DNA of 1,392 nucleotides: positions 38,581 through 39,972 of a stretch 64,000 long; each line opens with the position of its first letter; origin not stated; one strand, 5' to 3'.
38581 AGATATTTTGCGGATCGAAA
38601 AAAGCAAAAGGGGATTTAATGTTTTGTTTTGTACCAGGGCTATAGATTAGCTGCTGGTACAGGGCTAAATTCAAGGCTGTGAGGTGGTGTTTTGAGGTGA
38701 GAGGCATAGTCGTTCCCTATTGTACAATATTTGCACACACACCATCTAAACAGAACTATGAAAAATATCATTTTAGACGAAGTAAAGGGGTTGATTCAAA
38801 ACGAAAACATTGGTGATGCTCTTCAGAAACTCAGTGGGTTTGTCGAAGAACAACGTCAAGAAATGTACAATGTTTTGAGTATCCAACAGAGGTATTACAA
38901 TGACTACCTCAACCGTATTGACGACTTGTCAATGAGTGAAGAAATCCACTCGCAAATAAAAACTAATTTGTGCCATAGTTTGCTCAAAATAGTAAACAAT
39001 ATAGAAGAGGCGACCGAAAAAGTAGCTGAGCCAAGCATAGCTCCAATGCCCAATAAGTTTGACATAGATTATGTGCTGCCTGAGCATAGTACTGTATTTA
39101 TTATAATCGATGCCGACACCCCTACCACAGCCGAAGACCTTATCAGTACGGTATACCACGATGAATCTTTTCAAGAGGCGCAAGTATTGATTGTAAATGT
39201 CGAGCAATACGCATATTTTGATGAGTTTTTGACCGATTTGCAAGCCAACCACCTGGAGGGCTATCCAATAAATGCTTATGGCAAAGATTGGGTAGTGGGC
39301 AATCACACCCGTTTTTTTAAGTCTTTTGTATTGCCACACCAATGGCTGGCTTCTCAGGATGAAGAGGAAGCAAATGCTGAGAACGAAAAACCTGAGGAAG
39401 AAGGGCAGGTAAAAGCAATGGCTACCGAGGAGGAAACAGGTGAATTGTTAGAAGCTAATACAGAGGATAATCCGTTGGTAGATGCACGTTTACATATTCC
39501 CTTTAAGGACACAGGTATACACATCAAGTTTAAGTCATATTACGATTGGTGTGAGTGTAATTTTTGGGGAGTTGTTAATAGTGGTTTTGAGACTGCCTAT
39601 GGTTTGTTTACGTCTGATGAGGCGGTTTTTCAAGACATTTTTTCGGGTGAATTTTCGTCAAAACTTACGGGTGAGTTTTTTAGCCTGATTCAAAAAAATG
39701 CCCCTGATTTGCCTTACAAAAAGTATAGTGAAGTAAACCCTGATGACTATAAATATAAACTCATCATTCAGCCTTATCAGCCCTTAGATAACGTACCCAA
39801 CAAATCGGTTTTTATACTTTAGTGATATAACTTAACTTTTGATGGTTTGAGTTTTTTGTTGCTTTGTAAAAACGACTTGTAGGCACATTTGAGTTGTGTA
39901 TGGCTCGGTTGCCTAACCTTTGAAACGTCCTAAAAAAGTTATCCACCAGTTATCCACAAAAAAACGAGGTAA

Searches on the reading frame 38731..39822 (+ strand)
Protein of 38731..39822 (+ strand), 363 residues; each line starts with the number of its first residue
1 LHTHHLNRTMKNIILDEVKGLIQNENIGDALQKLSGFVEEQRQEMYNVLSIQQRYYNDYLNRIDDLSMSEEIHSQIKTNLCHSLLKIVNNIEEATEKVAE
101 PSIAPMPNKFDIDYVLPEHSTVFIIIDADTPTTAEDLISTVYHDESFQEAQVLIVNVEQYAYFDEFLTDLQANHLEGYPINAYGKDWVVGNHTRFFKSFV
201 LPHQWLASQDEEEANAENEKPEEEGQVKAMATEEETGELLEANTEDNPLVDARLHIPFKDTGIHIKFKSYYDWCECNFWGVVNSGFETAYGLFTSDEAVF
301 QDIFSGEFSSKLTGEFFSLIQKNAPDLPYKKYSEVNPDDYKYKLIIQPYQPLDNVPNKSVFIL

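Call 9: search_protein_families(library=pfam, proteins=[window:38731-39822:+])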
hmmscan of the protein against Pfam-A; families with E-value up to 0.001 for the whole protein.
window:38731-39822:+ (363 aa): 1 family
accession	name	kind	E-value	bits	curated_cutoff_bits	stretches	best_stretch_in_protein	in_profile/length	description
PF19964.5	EAD11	-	2.1e-06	28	26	1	14-92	2-80/80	Effector-associated domain 11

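Call 10: search_protein_families(library=ncbifam, proteins=[window:38731-39822:+])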
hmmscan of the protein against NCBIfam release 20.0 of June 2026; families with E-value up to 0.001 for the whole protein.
window:38731-39822:+ (363 aa): 0 families
